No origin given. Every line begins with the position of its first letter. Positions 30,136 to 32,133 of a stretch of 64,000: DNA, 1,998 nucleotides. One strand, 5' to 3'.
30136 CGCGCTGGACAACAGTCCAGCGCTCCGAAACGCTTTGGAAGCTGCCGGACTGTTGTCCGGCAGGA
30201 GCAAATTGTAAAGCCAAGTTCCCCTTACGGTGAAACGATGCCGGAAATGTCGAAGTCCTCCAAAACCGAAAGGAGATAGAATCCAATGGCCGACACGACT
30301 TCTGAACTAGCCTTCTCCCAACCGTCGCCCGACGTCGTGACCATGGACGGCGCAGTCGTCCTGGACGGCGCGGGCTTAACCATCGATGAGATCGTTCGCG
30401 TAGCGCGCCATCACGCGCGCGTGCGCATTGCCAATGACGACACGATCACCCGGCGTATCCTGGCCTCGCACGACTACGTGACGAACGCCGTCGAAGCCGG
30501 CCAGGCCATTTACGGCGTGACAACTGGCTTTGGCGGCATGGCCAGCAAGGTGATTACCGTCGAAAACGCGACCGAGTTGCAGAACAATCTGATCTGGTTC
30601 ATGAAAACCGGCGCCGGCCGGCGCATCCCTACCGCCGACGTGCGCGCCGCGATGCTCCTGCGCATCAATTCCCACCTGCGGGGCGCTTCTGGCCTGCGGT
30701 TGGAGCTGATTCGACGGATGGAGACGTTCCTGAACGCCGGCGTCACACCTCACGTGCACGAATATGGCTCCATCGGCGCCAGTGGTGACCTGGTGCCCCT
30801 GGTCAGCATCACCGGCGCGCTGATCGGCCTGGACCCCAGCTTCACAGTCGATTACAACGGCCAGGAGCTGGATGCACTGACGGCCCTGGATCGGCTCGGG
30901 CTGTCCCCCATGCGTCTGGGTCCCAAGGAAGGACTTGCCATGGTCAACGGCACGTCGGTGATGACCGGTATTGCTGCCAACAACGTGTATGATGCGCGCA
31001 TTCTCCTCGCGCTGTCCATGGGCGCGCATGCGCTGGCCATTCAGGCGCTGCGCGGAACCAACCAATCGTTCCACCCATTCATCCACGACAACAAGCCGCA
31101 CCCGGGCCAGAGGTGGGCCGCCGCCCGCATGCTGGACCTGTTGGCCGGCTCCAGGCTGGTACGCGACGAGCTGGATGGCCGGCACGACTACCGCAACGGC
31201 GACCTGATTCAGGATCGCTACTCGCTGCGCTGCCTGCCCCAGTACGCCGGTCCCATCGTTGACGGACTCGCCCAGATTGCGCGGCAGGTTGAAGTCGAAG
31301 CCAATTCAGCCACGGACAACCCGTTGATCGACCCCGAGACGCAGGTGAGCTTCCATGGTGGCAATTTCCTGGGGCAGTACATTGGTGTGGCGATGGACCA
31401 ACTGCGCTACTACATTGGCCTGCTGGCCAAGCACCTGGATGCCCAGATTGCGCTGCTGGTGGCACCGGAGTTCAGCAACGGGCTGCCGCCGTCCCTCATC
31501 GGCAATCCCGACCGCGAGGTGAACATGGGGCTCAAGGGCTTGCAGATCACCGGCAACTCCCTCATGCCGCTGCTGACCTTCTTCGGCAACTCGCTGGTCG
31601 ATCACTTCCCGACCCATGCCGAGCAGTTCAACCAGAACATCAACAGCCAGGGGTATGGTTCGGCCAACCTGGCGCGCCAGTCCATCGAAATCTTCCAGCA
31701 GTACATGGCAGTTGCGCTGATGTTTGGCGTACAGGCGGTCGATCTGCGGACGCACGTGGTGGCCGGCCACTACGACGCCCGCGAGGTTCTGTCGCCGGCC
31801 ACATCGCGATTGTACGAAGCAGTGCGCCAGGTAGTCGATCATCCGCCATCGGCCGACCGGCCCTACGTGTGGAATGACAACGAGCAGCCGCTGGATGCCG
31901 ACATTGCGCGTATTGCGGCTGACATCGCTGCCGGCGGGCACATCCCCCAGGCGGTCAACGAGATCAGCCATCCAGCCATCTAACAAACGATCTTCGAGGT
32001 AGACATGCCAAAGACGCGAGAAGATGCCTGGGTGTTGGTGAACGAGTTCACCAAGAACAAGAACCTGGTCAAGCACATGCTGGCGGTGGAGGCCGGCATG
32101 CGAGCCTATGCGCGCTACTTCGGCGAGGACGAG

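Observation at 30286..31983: Cyanobacterial-type phenylalanine ammonia-lyase in a non-cyanobacterial host, with no pathway neighbours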

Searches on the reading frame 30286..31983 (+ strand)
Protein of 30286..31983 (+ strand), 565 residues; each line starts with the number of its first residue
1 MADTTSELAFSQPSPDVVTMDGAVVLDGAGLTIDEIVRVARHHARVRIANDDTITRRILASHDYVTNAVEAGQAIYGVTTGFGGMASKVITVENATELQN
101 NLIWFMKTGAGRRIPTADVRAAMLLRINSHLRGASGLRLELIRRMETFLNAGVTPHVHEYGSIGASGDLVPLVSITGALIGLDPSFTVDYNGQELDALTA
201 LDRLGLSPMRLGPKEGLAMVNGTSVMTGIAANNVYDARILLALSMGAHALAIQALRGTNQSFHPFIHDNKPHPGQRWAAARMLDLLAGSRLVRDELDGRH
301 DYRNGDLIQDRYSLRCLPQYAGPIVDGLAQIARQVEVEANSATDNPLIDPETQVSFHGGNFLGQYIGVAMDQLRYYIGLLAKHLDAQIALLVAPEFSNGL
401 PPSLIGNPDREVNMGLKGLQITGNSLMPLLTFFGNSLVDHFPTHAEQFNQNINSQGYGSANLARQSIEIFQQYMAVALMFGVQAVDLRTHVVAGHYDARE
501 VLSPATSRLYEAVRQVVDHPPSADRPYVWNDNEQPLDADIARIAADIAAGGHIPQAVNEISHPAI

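Call 3: search_protein_families(library=pfam, proteins=[window:30286-31983:+])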
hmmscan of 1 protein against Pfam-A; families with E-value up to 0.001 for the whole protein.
window:30286-31983:+ (565 aa): 1 family
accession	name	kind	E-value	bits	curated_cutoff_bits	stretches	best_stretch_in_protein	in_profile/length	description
PF00221.24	Lyase_aromatic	-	1.1e-147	492.9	27.3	1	31-515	1-466/466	Aromatic amino acid lyase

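Call 4: search_protein_families(library=ncbifam, proteins=[window:30286-31983:+])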
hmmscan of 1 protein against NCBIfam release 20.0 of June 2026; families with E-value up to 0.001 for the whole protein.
window:30286-31983:+ (565 aa): 8 families
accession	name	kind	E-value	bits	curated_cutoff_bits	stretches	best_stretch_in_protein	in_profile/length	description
TIGR01226.1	phe_am_lyase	equivalog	3.1e-119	399.2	519.15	1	22-489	31-502/680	phenylalanine ammonia-lyase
NF006871.0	PRK09367.1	subfamily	7.2e-109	364.7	524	1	24-525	4-479/505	histidine ammonia-lyase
TIGR01225.1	hutH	equivalog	7.8e-109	364.4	539.15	1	24-526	1-477/506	histidine ammonia-lyase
TIGR04475.1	Phe_D_beta_mut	equivalog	8.9e-100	334.7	800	1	28-518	7-490/510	phenylalanine aminomutase (D-beta-phenylalanine forming)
NF053541.1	FlxA_rubin_TAL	equivalog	1.8e-90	303.8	700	1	32-519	2-478/498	flexirubin biosynthesis tyrosine ammonia-lyase FlxA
NF041222.1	BagA_FevW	exception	1e-89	301.6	1000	1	26-552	3-519/529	bagremycin/ferroverdin biosynthesis tyrosine ammonia-lyase BagA/FevW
TIGR04473.1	taxol_Phe_23mut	exception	6.3e-85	285.8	1250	1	27-489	30-498/687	phenylalanine aminomutase (L-beta-phenylalanine forming)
TIGR03832.1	Tyr_2_3_mutase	equivalog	1.3e-82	278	501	1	26-519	1-489/507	tyrosine 2,3-aminomutase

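Call 5: search_solved_structures(query=window:30286-31983:+, show_alignments=2)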
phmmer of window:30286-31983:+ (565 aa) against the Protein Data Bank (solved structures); distinct sequences matched with E-value up to 0.001: 39.
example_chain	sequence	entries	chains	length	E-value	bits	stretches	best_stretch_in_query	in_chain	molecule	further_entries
2nyn_A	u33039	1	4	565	1.6e-261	871.7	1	22-560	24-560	Phenylalanine/histidine ammonia-lyase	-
3czo_A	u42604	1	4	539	1.6e-260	868.4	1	24-560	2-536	Histidine ammonia-lyase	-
5ltm_B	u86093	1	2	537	7.3e-260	866.2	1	24-560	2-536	phenylalanine ammonia lyase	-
2nyf_A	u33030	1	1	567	5.4e-259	863.4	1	17-560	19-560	Nostoc punctiforme phenylalanine ammonia lyase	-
9eq5_A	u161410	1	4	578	4.8e-162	543.4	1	25-561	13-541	Histidine ammonia-lyase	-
4v2q_A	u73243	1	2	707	4.2e-81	276.3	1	25-489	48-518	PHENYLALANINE AMMONIA-LYASE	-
4v2r_A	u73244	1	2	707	4.3e-81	276.2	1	25-489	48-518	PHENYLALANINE AMINOMUTASE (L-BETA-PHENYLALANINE FORMING)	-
2yii_A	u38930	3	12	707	5.9e-81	275.8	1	25-489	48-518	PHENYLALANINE AMMONIA-LYASE | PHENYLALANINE AMINOMUTASE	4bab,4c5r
4baa_A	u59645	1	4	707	8.2e-81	275.3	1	25-489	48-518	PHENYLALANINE AMMONIA-LYASE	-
4c6g_A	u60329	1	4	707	7.6e-80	272.1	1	25-489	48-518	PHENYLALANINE AMMONIA-LYASE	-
4c5u_A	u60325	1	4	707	1e-79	271.7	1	25-489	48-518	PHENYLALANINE AMMONIA-LYASE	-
4c5s_A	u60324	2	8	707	1e-79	271.7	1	25-489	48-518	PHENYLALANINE AMMONIA-LYASE | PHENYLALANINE AMINOMUTASE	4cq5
3nz4_A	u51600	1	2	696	4.1e-77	263.1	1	25-489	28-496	Phenylalanine ammonia-lyase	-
9pkh_A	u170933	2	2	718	3.9e-76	259.9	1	24-488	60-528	Phenylalanine ammonia-lyase | Phenylalanine ammonia-lyase from Joinvillea ascendens in complex with tyrosine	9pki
9pkj_A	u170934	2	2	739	4.9e-76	259.6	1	24-488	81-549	Phenylalanine ammonia-lyase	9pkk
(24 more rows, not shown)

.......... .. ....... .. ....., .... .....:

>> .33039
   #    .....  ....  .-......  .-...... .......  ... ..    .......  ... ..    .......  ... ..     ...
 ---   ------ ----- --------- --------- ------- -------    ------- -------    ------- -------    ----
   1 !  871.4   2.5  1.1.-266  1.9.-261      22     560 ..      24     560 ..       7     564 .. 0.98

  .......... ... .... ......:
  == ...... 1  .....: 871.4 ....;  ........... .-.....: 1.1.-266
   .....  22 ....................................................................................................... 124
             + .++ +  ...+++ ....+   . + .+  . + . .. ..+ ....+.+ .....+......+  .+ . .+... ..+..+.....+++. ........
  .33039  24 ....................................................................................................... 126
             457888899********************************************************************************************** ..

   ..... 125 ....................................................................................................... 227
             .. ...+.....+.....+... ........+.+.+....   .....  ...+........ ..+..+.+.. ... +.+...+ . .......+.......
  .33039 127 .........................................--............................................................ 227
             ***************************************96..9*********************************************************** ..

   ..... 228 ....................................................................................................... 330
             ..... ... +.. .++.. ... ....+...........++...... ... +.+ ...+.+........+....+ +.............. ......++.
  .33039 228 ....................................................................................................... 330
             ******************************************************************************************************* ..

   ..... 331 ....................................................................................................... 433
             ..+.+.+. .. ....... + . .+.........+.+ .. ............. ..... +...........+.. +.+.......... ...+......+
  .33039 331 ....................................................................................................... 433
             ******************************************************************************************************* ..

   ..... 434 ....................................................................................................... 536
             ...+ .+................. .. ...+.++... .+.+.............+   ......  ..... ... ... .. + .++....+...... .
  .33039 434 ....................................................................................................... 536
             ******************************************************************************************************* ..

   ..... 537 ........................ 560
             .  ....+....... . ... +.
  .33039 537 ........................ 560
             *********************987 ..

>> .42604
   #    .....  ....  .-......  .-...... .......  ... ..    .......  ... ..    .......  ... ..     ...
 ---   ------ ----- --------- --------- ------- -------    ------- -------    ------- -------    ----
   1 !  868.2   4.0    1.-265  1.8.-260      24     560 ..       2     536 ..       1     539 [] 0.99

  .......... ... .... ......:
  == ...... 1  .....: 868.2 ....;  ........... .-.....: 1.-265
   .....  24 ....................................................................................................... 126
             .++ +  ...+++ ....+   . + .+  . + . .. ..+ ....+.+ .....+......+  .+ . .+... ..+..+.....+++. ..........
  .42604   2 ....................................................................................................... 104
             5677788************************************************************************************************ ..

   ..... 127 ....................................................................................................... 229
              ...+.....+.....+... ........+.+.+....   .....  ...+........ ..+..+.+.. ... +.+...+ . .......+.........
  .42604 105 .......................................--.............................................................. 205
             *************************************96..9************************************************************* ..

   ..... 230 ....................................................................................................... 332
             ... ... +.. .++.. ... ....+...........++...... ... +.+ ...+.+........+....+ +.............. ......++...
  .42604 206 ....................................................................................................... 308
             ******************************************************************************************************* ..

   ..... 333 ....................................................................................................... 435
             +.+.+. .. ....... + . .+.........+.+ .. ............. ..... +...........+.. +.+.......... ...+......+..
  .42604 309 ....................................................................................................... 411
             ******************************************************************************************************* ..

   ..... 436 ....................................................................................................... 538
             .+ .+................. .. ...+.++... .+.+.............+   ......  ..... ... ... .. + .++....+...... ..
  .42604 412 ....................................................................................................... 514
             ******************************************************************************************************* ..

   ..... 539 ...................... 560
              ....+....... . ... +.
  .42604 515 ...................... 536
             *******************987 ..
